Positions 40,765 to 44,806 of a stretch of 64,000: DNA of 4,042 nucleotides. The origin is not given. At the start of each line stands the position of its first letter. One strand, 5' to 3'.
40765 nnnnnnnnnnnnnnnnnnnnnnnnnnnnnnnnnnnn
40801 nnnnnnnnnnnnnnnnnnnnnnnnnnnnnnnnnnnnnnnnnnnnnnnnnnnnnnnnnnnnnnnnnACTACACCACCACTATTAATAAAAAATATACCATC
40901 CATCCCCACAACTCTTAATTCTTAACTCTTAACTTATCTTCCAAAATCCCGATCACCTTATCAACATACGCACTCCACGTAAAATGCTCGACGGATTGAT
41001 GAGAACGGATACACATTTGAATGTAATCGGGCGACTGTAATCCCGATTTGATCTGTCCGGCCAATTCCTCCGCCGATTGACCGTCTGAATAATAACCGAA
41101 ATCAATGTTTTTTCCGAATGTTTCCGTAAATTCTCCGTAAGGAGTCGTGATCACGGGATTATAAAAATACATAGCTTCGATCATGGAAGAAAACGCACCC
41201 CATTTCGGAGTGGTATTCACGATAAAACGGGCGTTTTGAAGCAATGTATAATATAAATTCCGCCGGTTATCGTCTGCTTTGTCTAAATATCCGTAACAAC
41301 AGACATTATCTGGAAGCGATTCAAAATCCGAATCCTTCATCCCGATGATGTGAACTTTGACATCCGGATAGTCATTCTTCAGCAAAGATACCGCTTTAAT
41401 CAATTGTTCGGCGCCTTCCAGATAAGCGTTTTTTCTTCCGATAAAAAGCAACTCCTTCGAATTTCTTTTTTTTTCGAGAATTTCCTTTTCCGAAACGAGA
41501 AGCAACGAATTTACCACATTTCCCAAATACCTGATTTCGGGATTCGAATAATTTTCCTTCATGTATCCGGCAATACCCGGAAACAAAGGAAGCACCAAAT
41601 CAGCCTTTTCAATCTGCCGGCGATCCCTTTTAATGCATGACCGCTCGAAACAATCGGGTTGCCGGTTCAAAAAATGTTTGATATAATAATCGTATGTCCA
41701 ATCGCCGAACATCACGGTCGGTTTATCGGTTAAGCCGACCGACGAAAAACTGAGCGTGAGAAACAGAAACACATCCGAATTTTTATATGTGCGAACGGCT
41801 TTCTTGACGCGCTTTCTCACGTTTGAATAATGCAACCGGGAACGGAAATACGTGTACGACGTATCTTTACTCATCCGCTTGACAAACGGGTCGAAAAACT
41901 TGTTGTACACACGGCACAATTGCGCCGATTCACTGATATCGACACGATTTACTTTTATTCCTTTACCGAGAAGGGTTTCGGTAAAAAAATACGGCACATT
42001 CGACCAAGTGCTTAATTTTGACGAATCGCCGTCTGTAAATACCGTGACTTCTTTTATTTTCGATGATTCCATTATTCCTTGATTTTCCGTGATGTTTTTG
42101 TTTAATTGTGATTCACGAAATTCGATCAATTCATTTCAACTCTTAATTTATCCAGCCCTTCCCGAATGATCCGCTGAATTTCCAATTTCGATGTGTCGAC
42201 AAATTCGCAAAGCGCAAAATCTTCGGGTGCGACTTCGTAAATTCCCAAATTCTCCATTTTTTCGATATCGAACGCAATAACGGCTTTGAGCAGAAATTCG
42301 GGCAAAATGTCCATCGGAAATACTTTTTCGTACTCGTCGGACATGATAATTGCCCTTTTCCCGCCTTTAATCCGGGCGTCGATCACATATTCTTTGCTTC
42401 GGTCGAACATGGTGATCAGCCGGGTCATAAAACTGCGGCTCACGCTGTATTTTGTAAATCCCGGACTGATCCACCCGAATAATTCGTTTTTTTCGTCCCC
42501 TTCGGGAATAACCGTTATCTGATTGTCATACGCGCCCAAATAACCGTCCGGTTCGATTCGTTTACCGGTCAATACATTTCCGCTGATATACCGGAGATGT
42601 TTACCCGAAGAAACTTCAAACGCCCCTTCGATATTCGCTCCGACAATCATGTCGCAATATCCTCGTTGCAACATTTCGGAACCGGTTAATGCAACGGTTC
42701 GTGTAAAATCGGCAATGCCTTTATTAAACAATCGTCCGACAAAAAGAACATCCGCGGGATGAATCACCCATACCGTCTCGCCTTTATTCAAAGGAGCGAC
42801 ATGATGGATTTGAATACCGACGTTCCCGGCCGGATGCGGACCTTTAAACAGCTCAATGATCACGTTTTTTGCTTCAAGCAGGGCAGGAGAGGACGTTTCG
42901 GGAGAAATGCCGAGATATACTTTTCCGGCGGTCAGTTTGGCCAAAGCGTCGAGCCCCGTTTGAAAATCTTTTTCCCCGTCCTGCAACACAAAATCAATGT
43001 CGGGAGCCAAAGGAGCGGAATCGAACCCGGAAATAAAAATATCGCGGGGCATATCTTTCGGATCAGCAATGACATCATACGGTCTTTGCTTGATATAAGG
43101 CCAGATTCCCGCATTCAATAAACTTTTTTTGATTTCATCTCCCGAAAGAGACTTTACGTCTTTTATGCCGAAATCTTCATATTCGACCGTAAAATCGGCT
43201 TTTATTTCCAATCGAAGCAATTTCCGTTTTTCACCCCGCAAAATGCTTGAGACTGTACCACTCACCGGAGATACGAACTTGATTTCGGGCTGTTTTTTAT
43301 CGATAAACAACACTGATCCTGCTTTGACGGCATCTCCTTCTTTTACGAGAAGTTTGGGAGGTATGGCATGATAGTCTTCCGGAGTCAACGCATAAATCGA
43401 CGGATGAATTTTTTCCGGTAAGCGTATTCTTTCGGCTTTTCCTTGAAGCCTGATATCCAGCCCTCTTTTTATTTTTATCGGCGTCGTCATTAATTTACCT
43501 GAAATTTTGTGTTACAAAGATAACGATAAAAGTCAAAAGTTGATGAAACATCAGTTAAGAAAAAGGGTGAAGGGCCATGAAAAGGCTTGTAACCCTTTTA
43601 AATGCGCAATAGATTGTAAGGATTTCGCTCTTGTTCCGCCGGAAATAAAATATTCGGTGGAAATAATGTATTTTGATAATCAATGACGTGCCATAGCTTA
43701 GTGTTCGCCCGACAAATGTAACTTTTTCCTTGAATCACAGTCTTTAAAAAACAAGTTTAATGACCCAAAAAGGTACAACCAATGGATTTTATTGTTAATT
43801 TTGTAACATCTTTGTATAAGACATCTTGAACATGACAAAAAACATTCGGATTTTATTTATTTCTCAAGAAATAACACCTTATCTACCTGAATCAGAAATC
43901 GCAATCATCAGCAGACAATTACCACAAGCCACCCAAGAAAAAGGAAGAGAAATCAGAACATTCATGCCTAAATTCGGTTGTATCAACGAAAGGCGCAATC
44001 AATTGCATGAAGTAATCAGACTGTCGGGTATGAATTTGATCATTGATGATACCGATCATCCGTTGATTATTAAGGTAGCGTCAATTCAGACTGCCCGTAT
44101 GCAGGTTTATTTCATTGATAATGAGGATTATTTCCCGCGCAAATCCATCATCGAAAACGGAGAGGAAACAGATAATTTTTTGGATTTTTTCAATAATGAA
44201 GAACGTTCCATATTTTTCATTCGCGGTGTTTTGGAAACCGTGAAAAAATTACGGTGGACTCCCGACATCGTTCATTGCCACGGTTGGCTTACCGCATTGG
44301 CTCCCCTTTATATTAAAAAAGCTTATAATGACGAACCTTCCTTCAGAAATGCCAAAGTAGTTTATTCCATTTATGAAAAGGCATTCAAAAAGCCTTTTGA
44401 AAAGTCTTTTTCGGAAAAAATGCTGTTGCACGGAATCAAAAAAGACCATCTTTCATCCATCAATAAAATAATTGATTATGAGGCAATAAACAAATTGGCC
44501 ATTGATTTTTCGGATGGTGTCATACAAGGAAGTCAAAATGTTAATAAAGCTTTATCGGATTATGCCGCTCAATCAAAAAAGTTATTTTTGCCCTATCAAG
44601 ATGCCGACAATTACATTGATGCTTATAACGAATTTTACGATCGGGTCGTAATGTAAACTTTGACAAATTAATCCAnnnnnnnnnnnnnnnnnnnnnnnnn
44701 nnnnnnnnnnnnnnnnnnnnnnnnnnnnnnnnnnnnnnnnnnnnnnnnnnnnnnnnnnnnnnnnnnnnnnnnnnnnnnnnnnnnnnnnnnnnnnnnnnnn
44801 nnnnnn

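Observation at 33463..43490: Na+-NQR operon interrupted at three junctions by unrelated genes packed at operon spacing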

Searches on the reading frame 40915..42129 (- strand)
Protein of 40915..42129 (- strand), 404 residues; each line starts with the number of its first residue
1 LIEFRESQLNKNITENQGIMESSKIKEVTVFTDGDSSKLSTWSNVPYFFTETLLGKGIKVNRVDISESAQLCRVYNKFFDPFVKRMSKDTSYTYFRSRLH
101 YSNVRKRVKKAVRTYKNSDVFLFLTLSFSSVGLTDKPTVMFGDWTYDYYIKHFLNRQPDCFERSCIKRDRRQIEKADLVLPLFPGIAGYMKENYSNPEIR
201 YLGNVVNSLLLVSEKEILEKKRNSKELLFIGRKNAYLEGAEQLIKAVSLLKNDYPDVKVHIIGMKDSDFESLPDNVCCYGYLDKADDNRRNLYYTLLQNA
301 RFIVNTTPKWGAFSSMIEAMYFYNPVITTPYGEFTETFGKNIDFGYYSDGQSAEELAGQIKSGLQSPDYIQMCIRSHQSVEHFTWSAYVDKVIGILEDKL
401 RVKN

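Call 3: search_protein_families(library=pfam, proteins=[window:40915-42129:-], max_evalue=0.01)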
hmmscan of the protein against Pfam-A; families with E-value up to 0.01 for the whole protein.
window:40915-42129:- (404 aa): 2 families
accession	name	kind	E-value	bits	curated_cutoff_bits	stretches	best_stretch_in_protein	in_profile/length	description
PF00534.26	Glycos_transf_1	-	5.9e-12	45.9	26.4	1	215-374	6-166/172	Glycosyl transferases group 1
PF13692.12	Glyco_trans_1_4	-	3.4e-10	40.8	27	1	225-362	2-138/142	Glycosyl transferases group 1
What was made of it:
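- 40915..42072 (-): Insert 1: GT4-type glycosyltransferase (385 aa from the ATG at 42072; the ORF extends to a TTG at 42129). Glycos_transf_1 5.9e-12 (call 3).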

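Call 4: search_protein_families(library=ncbifam, proteins=[window:40915-42129:-], max_evalue=0.01)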
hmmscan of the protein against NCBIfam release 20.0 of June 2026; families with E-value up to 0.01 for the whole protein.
window:40915-42129:- (404 aa): 1 family
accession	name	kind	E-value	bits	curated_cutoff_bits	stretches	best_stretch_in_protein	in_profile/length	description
NF041876.1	EPS_EpsE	equivalog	0.00016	21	400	1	221-372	211-367/389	exopolysaccharide biosynthesis GT4 family glycosyltransferase EpsE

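Call 29: search_protein_families(library=padloc, proteins=[window:40915-42129:-], max_evalue=0.001)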
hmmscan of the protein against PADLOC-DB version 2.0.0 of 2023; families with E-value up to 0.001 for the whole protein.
window:40915-42129:- (404 aa): 0 families

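Call 78: search_protein_representatives(protein=window:40915-42072:-)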
Query: 385 residues. Proteins with E-value up to 0.001 (for the whole library): 536; up to 1e-10: 346; up to 1e-30: 224. The best 150 are listed.
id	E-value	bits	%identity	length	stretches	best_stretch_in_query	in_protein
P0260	5.2e-123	427.3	50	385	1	5-379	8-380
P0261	1.4e-108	379.8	46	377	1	5-381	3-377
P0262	2.1e-108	379.2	47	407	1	1-378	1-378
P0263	8.4e-107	374.0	46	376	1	6-378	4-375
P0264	9.5e-106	370.5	49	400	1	4-374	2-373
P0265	3.9e-105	368.5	58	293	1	6-299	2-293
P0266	1.1e-104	367.0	48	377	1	7-378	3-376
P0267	1.6e-99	350.0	46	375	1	5-374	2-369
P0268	1.3e-98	347.0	43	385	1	4-380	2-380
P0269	9.7e-98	344.1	42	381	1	4-374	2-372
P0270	6.6e-96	338.1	44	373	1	6-374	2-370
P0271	1.8e-95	336.6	42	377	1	6-378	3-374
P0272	2.1e-95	336.4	44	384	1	4-379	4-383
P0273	5.1e-94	331.9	43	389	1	5-377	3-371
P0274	5.0e-93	328.6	45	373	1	7-375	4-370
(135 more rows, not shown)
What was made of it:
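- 40915..42072 (-): The family is broad, with an identity gradient of 50-30% (call 78).
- On GT4 / Glycos_transf_1 glycosyltransferases: There are 224 full-length family representatives at E<1e-30 (call 78).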

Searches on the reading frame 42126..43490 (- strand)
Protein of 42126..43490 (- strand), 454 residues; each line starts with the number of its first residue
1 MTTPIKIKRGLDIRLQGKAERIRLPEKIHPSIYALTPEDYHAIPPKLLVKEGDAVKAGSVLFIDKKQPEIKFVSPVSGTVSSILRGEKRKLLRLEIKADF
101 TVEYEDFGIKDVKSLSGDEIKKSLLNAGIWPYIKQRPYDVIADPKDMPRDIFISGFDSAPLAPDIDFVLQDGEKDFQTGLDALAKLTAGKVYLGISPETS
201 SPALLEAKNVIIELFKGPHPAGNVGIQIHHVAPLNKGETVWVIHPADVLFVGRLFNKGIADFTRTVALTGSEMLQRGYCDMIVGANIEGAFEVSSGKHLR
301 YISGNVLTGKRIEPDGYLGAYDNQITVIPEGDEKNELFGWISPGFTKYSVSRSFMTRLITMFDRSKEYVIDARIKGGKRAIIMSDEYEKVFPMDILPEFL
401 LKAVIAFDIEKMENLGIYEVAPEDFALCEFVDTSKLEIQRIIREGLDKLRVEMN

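Call 3: search_protein_families(library=pfam, proteins=[window:42126-43490:-], max_evalue=0.01)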
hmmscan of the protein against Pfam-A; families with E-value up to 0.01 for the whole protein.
window:42126-43490:- (454 aa): 4 families
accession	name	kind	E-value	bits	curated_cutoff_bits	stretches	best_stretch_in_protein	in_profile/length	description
PF24836.1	NQRA_2nd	-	8.9e-50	169.1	25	1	116-258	2-143/145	NqrA second alpha/beta domain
PF05896.17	NQRA_N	-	2.2e-31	108.4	25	1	5-99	1-94/94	NqrA N-terminal barrel-sandwich hybrid domain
PF11973.14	NQRA_SLBB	-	1.5e-11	45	27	1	265-312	1-49/51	NQRA C-terminal domain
PF00364.28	Biotin_lipoyl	-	0.0039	17.4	22.1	1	46-87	18-60/73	Biotin-requiring enzyme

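Call 4: search_protein_families(library=ncbifam, proteins=[window:42126-43490:-], max_evalue=0.01)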
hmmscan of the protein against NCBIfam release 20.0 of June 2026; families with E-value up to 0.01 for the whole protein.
window:42126-43490:- (454 aa): 5 families
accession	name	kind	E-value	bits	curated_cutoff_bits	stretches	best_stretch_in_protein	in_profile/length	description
NF003761.0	PRK05352.1-4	equivalog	3.9e-186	619.1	450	1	1-453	1-448/449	Na(+)-translocating NADH-quinone reductase subunit A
TIGR01936.1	nqrA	equivalog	9.7e-153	509.2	321.05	1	5-453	1-446/446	NADH:ubiquinone reductase (Na(+)-transporting) subunit A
NF003759.0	PRK05352.1-2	equivalog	1.7e-113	379.7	505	1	5-451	2-445/447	Na(+)-translocating NADH-quinone reductase subunit A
NF003762.0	PRK05352.1-5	equivalog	3.5e-83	279.7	819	1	5-450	2-441/444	Na(+)-translocating NADH-quinone reductase subunit A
NF003758.0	PRK05352.1-1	equivalog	1e-66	225.6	850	1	5-448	3-455/468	Na(+)-translocating NADH-quinone reductase subunit A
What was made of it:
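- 42126..43490 (-): nqrA (454 aa). NF003761 619 bits, TIGR01936 509 bits (call 4); NQRA_N, NQRA_2nd and NQRA_SLBB domains (call 3).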

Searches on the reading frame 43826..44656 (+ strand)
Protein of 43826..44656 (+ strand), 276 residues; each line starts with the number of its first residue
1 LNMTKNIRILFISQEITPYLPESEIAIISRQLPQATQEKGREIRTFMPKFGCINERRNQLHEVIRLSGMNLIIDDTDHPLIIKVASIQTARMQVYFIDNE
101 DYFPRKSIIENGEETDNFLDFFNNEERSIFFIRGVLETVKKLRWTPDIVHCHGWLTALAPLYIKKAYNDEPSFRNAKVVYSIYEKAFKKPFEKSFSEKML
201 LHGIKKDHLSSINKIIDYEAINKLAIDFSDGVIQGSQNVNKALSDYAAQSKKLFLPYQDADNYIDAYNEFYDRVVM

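Call 65: search_protein_families(library=pfam, proteins=[window:43826-44656:+], max_evalue=0.001)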
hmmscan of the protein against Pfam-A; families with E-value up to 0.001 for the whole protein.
window:43826-44656:+ (276 aa): 1 family
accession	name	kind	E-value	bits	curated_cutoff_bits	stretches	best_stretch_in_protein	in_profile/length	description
PF08323.17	Glyco_transf_5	-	6.9e-47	160.6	22.7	1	8-241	1-222/239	Starch synthase catalytic domain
